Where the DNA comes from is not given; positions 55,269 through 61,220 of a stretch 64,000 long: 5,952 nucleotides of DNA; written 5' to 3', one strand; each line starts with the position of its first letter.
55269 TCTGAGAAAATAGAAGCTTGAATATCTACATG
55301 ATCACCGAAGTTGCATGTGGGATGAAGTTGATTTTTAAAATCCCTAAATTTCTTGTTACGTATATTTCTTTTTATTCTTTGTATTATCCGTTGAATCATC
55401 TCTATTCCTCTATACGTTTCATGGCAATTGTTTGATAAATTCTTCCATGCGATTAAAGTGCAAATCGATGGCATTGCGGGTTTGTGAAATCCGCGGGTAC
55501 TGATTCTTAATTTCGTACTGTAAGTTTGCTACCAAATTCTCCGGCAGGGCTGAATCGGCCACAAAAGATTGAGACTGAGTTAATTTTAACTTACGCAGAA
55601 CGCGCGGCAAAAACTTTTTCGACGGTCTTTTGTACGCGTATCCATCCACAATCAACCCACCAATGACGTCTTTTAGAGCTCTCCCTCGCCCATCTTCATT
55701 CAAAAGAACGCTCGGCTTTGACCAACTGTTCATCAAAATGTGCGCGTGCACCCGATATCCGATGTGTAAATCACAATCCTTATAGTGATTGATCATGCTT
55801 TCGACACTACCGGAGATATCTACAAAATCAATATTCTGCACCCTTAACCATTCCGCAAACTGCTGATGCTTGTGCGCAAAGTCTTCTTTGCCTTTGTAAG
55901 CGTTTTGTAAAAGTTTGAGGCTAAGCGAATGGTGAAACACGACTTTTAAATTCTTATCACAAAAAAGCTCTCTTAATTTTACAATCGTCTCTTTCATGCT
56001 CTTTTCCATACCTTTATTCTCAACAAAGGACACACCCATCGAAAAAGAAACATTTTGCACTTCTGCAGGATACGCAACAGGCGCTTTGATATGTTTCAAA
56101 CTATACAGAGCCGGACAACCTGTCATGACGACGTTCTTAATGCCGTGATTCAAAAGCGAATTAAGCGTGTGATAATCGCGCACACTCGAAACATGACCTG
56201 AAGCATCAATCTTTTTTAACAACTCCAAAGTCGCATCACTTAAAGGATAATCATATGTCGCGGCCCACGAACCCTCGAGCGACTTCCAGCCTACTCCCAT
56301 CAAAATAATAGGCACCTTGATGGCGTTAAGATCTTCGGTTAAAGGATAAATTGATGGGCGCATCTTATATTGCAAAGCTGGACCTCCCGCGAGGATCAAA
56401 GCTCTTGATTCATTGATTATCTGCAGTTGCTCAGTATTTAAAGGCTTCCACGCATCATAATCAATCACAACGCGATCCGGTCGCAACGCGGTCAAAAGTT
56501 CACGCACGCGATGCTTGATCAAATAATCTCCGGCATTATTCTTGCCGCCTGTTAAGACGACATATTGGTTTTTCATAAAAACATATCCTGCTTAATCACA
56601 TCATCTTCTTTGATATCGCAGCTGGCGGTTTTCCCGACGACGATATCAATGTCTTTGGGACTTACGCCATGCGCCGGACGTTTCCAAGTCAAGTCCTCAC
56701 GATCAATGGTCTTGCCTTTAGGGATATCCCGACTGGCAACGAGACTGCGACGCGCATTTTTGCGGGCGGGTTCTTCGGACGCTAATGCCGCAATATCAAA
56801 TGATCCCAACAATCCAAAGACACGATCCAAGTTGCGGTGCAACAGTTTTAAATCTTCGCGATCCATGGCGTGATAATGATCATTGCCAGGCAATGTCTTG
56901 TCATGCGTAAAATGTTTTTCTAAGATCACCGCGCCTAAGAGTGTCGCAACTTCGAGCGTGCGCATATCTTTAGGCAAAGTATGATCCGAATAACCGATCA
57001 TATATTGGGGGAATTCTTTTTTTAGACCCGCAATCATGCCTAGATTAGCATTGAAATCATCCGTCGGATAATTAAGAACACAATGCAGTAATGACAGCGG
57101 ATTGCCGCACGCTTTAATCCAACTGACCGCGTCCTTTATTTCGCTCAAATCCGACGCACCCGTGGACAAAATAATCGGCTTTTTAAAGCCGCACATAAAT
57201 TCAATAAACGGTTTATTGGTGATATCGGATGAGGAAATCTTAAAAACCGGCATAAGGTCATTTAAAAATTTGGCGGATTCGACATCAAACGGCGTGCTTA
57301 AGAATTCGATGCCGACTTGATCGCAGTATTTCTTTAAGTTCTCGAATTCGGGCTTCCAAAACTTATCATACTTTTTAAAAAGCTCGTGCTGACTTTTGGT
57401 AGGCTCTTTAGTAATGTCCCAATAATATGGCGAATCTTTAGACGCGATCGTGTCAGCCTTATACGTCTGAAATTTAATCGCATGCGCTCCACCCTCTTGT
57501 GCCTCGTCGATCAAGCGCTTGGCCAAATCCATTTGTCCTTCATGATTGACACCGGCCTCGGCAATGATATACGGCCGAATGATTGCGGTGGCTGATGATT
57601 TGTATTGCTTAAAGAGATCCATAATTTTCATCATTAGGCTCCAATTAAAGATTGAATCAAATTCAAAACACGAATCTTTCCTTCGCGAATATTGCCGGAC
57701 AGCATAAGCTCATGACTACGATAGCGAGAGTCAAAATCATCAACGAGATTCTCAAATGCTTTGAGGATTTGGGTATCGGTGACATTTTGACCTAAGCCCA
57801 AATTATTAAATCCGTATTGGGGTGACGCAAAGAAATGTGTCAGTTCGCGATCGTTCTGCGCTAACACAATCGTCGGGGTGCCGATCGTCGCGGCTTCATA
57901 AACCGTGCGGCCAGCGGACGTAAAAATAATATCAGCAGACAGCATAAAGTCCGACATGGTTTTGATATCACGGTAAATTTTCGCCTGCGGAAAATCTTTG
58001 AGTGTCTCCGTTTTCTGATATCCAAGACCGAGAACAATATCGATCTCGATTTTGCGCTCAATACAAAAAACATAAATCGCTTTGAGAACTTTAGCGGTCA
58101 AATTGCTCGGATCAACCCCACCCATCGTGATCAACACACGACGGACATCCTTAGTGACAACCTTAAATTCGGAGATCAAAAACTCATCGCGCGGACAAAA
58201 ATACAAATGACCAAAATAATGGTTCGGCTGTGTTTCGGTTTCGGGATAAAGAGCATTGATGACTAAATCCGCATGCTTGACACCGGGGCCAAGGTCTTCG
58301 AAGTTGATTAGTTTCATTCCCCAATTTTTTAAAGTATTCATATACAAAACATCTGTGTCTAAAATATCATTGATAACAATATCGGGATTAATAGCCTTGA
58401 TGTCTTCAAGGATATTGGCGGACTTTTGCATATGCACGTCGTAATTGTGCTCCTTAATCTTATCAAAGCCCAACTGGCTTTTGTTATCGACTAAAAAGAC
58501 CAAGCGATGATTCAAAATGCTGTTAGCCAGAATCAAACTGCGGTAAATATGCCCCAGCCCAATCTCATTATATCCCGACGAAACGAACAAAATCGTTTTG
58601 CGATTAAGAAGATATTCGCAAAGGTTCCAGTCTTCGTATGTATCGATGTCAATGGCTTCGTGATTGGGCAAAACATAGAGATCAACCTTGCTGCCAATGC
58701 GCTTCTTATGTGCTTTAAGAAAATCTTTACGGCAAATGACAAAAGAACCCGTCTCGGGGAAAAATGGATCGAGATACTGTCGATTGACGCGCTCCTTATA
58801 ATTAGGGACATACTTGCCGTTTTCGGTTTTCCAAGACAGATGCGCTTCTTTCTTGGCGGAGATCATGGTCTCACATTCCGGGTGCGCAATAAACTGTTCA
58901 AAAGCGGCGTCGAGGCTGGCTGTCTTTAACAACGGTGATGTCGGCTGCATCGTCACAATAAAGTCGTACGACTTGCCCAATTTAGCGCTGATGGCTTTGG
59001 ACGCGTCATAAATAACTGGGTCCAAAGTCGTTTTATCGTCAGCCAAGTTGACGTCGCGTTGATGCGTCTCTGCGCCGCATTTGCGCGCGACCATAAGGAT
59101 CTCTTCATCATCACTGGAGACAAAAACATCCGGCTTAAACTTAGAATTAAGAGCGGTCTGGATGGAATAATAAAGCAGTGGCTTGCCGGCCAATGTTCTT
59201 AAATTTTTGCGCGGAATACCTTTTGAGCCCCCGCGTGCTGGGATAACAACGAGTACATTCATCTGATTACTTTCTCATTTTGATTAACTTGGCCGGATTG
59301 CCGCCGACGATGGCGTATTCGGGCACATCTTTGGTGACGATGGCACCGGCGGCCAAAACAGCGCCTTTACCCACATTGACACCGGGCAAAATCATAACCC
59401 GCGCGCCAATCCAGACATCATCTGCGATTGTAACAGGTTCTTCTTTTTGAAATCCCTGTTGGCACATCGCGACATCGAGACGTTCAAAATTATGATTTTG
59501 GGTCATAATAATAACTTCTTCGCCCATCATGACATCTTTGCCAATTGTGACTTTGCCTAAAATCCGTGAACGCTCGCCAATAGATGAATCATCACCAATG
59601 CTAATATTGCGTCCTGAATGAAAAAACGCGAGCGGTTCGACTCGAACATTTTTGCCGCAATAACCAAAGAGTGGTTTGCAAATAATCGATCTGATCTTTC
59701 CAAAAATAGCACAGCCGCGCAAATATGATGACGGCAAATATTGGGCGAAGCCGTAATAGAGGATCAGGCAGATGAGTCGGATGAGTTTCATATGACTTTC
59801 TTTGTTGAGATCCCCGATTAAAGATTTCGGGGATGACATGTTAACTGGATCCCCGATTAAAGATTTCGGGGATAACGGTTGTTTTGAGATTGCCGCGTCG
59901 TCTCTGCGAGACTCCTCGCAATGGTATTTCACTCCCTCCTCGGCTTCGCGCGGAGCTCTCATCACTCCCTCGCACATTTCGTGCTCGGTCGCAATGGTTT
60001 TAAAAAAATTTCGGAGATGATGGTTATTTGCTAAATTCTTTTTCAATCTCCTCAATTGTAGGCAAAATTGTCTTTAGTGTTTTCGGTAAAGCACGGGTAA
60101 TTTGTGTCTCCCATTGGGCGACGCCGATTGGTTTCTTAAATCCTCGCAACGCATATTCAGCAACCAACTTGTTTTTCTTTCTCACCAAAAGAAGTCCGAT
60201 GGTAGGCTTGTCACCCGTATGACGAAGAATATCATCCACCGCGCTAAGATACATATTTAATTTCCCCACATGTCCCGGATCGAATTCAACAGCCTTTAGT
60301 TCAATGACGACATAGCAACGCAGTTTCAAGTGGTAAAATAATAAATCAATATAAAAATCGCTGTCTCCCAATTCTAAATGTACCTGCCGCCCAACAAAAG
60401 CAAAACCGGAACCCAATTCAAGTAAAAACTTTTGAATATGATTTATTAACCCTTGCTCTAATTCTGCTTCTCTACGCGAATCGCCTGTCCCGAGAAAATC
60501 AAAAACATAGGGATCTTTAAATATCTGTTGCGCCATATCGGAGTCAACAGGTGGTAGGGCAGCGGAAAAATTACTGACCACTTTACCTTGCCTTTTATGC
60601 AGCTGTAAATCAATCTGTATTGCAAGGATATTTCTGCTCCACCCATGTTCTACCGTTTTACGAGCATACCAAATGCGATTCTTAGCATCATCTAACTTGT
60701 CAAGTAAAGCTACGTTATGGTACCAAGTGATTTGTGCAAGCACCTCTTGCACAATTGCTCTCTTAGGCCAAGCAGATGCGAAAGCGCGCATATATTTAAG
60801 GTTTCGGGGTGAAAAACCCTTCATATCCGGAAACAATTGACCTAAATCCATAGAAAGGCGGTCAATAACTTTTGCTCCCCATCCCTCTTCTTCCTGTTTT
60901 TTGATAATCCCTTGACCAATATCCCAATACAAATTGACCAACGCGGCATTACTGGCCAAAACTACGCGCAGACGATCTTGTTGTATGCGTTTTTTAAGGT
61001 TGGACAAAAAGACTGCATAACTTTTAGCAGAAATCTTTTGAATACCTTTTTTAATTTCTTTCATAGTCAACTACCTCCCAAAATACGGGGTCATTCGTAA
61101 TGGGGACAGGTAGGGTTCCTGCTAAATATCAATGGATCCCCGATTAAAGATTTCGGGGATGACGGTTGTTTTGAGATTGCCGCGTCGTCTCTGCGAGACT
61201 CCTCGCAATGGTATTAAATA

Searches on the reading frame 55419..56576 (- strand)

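Call 18: search_protein_families(library=pfam, proteins=[window:55419-56576:-], max_evalue=0.001)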
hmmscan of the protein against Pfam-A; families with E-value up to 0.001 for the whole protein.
window:55419-56576:- (385 aa): 1 family
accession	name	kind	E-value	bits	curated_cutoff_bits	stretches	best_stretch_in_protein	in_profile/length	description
PF04230.19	PS_pyruv_trans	-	1.1e-26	94.8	25.3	1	14-281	1-265/280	Polysaccharide pyruvyl transferase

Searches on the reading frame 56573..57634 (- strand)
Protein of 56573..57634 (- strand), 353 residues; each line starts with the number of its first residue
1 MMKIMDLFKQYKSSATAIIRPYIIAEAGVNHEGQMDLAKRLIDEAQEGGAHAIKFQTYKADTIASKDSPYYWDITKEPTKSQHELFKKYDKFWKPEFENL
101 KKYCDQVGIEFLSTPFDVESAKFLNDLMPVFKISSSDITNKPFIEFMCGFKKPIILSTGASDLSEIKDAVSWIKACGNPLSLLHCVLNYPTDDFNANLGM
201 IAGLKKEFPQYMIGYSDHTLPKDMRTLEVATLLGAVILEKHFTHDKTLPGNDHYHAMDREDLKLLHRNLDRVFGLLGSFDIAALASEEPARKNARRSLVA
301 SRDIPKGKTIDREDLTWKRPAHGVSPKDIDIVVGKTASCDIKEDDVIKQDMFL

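Call 18: search_protein_families(library=pfam, proteins=[window:56573-57634:-], max_evalue=0.001)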
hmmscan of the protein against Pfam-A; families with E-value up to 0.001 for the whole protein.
window:56573-57634:- (353 aa): 2 families
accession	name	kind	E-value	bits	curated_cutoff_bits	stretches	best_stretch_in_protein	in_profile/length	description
PF03102.20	NeuB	-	3e-70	236.9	22.1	1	41-278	1-238/241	NeuB family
PF08666.17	SAF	-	4.2e-16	59.7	21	1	295-352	1-62/63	SAF domain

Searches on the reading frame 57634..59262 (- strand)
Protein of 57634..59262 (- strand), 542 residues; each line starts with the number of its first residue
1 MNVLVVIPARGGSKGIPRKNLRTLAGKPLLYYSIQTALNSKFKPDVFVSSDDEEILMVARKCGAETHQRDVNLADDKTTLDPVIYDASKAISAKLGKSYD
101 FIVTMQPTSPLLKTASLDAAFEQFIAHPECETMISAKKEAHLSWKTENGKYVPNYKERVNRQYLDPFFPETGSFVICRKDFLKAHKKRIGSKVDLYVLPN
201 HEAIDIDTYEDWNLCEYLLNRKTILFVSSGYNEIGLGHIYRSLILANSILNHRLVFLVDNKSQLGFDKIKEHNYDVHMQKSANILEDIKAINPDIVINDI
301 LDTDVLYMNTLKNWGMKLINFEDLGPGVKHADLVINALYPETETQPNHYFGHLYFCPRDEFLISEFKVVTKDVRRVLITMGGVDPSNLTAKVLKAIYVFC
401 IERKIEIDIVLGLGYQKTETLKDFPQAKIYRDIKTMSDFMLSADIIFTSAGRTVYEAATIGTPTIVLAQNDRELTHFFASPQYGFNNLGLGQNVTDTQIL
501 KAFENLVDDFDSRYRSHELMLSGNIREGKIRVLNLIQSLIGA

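Call 18: search_protein_families(library=pfam, proteins=[window:57634-59262:-], max_evalue=0.001)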
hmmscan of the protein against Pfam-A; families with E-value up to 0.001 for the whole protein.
window:57634-59262:- (542 aa): 1 family
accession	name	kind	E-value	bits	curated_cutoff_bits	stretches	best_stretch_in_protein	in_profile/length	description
PF02348.25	CTP_transf_3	-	1.5e-23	84.2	22.6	1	5-130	2-120/217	Cytidylyltransferase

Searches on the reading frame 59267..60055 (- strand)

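Call 18: search_protein_families(library=pfam, proteins=[window:59267-60055:-], max_evalue=0.001)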
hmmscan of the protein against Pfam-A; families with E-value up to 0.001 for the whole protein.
window:59267-60055:- (262 aa): 3 families
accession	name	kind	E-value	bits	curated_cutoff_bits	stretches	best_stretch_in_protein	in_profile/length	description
PF00132.30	Hexapep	-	9.6e-15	54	27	2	208-242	2-36/36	Bacterial transferase hexapeptide (six repeats)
PF14602.12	Hexapep_2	-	1.8e-10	40.8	27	1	207-242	1-34/34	Hexapeptide repeat of succinyl-transferase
PF25084.1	LbH_EIF2B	-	0.0001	22.7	54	0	148-243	19-102/105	EIF2B subunit epsilon LbH domain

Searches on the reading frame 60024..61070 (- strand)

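Call 18: search_protein_families(library=pfam, proteins=[window:60024-61070:-], max_evalue=0.001)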
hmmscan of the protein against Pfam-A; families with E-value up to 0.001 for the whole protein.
window:60024-61070:- (348 aa): 2 families
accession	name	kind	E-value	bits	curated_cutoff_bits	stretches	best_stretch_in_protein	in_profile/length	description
PF06250.17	YhcG_C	-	5.1e-64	215.3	32.5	1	181-336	1-156/157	YhcG PDDEXK nuclease domain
PF17761.7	DUF1016_N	-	3e-42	144.4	32.8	1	25-160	2-137/137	DUF1016 N-terminal domain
